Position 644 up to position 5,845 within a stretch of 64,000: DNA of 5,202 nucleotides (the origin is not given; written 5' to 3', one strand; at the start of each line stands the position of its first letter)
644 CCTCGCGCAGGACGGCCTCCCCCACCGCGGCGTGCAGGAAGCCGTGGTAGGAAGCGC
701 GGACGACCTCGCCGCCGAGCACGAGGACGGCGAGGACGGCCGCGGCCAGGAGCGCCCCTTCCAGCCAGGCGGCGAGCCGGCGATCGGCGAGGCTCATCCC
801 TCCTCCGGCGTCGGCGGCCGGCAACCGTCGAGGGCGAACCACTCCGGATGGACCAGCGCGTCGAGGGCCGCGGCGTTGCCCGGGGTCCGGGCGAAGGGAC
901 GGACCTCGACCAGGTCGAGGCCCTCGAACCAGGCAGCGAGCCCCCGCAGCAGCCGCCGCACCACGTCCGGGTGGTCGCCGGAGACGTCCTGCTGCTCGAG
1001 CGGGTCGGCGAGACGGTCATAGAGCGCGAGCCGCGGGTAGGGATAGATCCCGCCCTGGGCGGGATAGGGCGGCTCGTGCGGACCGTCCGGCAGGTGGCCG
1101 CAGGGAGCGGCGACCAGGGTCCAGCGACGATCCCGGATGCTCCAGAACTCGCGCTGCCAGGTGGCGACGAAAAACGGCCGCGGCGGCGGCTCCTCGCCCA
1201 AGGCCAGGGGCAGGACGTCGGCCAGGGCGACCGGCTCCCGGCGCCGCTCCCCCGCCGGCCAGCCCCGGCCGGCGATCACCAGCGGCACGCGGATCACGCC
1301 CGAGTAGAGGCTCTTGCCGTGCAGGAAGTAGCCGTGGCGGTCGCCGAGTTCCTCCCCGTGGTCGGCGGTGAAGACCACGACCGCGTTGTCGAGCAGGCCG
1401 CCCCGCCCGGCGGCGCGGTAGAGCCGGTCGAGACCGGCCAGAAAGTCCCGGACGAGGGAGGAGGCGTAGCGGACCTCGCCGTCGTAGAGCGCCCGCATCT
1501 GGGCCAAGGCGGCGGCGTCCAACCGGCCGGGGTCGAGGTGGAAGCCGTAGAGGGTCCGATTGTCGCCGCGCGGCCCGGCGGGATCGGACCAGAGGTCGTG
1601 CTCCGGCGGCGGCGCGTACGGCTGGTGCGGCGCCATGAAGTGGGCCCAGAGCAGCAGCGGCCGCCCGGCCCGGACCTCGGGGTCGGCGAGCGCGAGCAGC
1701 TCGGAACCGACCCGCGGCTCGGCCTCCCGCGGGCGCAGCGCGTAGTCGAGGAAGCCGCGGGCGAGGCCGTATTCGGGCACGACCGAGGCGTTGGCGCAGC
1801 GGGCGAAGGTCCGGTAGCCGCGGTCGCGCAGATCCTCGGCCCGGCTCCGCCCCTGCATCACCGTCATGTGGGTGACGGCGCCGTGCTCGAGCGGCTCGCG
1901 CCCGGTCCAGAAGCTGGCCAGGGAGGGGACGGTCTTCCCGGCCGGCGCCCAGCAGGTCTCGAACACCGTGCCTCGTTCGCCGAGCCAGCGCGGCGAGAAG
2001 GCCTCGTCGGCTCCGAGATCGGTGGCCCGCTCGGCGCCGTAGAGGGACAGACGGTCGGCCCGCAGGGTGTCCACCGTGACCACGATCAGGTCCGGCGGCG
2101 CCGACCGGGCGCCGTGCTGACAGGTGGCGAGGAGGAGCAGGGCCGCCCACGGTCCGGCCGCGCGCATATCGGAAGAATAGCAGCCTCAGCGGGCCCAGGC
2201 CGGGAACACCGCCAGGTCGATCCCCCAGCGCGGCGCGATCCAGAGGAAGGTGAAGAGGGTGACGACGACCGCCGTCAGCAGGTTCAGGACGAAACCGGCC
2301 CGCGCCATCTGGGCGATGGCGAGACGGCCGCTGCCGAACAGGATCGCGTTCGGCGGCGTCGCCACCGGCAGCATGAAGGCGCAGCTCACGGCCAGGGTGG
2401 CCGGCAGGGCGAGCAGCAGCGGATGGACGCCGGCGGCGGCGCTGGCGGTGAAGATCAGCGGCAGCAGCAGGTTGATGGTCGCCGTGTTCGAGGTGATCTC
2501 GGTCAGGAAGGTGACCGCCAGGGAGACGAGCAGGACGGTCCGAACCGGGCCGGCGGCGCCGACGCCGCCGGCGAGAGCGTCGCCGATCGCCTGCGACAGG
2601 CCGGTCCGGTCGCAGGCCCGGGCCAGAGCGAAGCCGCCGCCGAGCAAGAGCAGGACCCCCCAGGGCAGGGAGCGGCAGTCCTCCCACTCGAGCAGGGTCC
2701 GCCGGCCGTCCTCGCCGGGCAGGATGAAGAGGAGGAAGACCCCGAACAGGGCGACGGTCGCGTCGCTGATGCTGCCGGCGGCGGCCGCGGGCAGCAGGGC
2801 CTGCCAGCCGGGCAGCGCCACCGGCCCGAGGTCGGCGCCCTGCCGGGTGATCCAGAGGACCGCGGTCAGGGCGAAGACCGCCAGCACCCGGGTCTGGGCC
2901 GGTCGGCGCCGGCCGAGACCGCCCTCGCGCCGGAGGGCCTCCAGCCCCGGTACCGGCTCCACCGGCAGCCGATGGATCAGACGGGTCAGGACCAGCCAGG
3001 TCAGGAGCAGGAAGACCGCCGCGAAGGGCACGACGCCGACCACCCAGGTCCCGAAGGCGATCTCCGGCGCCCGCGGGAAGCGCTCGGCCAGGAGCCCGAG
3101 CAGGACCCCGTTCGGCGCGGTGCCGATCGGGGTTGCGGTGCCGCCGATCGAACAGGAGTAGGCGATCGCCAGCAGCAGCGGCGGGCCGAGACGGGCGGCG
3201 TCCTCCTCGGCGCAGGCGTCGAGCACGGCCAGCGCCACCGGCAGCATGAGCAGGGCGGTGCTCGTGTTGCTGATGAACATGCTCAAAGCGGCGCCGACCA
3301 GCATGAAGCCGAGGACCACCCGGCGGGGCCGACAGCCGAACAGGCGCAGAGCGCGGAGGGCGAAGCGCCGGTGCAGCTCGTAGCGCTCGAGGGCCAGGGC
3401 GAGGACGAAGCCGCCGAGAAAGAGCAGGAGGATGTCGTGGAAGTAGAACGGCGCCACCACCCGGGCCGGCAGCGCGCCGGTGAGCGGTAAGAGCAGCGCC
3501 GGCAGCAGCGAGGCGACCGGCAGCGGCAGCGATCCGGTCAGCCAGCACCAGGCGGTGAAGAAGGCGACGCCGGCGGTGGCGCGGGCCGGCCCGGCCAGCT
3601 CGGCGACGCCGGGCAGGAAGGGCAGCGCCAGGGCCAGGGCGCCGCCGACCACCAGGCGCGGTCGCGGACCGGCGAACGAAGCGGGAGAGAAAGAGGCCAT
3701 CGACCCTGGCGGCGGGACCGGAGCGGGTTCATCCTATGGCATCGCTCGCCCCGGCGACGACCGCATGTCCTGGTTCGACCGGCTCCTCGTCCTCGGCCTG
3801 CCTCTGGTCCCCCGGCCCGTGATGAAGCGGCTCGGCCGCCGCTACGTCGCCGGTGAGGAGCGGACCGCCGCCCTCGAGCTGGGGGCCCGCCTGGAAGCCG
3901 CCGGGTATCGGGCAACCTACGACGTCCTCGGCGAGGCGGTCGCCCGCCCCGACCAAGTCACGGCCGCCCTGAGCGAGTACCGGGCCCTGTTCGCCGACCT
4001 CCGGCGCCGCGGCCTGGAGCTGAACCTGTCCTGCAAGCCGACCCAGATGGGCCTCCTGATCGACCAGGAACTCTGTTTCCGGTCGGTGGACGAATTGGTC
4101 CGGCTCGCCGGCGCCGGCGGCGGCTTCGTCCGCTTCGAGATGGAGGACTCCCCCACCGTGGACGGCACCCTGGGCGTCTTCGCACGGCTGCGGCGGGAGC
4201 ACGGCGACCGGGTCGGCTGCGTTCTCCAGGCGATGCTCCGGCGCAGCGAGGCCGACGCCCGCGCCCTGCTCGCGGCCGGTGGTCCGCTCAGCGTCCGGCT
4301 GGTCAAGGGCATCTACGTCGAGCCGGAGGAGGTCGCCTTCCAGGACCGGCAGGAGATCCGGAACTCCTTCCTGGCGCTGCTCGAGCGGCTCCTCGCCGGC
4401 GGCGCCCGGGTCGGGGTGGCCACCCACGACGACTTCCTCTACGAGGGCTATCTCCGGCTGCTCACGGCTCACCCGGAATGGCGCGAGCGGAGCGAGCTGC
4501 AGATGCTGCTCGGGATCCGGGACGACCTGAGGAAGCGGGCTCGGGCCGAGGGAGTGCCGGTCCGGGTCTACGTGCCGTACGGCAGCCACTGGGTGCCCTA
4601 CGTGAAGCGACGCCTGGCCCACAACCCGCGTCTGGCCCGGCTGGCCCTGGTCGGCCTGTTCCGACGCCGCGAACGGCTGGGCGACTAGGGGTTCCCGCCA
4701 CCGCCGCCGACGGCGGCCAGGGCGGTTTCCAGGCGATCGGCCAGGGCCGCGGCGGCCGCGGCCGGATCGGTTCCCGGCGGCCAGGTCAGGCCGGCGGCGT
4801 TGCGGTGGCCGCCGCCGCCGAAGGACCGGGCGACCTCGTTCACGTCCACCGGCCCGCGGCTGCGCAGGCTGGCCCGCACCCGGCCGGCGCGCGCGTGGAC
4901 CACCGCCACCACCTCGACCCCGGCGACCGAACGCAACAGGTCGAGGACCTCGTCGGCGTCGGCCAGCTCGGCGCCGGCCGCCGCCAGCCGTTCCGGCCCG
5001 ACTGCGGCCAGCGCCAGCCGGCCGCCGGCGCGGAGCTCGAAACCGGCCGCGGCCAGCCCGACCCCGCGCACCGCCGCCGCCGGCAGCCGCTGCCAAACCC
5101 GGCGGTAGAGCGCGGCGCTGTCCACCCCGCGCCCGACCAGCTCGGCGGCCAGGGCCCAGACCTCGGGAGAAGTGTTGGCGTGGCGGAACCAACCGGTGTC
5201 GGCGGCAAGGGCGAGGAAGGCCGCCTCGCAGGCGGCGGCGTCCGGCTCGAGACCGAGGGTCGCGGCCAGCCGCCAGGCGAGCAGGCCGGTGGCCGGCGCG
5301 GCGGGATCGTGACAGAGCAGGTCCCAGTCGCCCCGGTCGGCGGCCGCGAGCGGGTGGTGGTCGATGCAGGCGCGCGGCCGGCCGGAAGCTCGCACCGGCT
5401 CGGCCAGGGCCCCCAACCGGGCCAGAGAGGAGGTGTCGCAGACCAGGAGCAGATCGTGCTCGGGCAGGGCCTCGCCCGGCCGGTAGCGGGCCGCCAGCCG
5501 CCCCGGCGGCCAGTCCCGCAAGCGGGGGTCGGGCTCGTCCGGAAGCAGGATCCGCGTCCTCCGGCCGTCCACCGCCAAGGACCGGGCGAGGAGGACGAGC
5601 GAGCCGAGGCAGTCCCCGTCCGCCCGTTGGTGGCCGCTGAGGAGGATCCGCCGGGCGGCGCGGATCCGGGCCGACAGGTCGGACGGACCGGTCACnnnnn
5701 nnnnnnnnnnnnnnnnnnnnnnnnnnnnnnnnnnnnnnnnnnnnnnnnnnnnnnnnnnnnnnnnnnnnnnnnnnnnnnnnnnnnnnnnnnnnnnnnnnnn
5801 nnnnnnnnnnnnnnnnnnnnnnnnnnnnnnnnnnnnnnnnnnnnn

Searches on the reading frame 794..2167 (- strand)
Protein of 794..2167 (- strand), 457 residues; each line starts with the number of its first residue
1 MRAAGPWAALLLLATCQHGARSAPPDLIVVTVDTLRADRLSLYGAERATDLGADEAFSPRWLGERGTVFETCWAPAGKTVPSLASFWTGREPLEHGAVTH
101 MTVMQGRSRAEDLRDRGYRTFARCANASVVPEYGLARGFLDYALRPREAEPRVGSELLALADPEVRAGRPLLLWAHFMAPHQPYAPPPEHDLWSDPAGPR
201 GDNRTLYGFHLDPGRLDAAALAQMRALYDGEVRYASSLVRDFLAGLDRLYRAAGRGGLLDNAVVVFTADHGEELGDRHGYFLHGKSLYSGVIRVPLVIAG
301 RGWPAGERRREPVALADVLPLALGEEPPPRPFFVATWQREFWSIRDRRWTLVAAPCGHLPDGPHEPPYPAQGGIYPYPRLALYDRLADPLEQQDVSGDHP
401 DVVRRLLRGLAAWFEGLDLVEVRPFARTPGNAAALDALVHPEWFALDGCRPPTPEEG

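Call 29: search_protein_families(library=pfam, proteins=[window:794-2167:-], max_evalue=0.01)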
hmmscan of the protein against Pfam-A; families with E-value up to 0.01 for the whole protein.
window:794-2167:- (457 aa): 2 families
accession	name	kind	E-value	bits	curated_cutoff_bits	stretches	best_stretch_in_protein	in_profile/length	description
PF00884.28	Sulfatase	-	7.5e-26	91.6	25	1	25-323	1-296/301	Sulfatase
PF01663.27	Phosphodiest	-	0.0081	16.2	23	0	74-99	40-64/342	Type I phosphodiesterase / nucleotide pyrophosphatase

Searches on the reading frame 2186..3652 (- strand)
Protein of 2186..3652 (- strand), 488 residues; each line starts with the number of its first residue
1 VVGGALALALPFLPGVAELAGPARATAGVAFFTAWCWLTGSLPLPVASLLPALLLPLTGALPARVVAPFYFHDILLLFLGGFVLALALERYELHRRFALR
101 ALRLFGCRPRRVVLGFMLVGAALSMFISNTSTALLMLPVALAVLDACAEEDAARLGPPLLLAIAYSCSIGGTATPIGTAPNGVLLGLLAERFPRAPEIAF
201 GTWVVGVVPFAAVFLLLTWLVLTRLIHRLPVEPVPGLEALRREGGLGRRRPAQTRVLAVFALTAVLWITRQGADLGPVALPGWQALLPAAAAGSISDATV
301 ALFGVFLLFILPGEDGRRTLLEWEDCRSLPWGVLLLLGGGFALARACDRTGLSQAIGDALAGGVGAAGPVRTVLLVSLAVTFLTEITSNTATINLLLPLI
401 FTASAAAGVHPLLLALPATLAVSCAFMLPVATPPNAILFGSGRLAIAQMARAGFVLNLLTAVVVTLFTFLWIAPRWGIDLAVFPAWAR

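Call 29: search_protein_families(library=pfam, proteins=[window:2186-3652:-], max_evalue=0.01)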
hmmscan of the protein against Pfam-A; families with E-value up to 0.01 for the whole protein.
window:2186-3652:- (488 aa): 2 families
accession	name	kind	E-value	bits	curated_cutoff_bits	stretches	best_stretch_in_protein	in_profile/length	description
PF00939.25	Na_sulph_symp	-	1.1e-59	203.2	27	1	8-471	15-465/472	Sodium:sulfate symporter transmembrane region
PF03600.22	CitMHS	-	6.6e-54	183.7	31.9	1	36-417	3-334/336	Citrate transporter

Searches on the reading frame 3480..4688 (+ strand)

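Call 29: search_protein_families(library=pfam, proteins=[window:3480-4688:+], max_evalue=0.01)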
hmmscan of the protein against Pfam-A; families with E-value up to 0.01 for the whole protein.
window:3480-4688:+ (402 aa): 1 family
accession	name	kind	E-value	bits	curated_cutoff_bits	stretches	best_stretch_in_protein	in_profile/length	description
PF01619.24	Pro_dh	-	8.3e-26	91.6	27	1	135-382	5-269/278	Proline dehydrogenase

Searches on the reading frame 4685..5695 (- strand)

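Call 29: search_protein_families(library=pfam, proteins=[window:4685-5695:-], max_evalue=0.01)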
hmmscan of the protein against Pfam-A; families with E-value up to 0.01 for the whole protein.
window:4685-5695:- (336 aa): 2 families
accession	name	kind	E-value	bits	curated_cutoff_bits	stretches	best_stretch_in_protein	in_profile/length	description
PF02272.25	DHHA1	-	1.7e-11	44.9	25.9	1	240-312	11-86/102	DHHA1 domain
PF01368.27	DHH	-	1.2e-10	42.2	28.1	1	16-145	1-103/125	DHH family, N-terminal domain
